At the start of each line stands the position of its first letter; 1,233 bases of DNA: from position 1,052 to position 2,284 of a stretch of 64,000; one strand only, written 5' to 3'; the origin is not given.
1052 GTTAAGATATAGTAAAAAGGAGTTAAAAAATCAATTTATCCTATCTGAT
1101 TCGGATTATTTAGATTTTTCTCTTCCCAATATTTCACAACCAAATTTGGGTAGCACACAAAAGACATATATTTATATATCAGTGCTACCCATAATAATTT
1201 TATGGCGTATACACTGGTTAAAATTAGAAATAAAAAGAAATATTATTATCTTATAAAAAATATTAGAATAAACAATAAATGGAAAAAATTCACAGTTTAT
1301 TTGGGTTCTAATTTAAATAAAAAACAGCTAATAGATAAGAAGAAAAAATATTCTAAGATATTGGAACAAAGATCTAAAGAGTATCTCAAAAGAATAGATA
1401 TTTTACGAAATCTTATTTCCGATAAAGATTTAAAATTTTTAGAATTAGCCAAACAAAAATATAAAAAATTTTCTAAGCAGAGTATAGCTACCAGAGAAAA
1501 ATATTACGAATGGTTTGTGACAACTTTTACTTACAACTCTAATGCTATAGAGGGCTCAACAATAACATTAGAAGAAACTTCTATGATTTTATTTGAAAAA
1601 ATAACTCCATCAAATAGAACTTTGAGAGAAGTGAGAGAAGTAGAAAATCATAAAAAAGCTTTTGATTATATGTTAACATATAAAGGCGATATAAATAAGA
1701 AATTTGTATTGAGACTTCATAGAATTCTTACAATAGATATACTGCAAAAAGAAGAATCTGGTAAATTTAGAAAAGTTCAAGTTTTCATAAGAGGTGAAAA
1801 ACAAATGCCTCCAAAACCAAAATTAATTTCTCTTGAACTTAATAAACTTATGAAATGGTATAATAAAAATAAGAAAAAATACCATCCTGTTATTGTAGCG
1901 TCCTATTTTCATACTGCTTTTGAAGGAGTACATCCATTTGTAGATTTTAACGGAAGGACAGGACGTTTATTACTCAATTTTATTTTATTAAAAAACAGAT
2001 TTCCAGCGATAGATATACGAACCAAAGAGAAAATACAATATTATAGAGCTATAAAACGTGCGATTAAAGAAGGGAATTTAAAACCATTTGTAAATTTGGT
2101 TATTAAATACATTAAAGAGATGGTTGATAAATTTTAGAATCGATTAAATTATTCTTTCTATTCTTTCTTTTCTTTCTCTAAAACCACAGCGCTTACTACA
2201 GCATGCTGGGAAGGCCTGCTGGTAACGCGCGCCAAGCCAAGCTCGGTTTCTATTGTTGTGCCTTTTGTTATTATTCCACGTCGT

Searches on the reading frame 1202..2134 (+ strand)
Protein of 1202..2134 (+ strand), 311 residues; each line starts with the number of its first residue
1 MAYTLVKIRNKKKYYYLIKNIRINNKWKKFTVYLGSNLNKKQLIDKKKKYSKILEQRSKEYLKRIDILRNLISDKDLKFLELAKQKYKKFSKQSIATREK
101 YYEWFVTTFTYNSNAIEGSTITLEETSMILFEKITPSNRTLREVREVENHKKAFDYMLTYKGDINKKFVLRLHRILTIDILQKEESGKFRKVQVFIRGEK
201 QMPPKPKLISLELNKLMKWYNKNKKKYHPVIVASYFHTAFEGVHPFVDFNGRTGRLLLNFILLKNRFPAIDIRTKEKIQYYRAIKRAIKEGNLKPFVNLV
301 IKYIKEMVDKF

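Call 81: search_protein_families(library=pfam, proteins=[window:1202-2134:+], max_evalue=0.0001)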
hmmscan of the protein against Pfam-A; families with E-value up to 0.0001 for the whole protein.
window:1202-2134:+ (311 aa): 1 family
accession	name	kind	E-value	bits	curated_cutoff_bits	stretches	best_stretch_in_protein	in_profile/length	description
PF02661.23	Fic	-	1.3e-17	64.8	24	1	164-262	2-93/93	Fic/DOC family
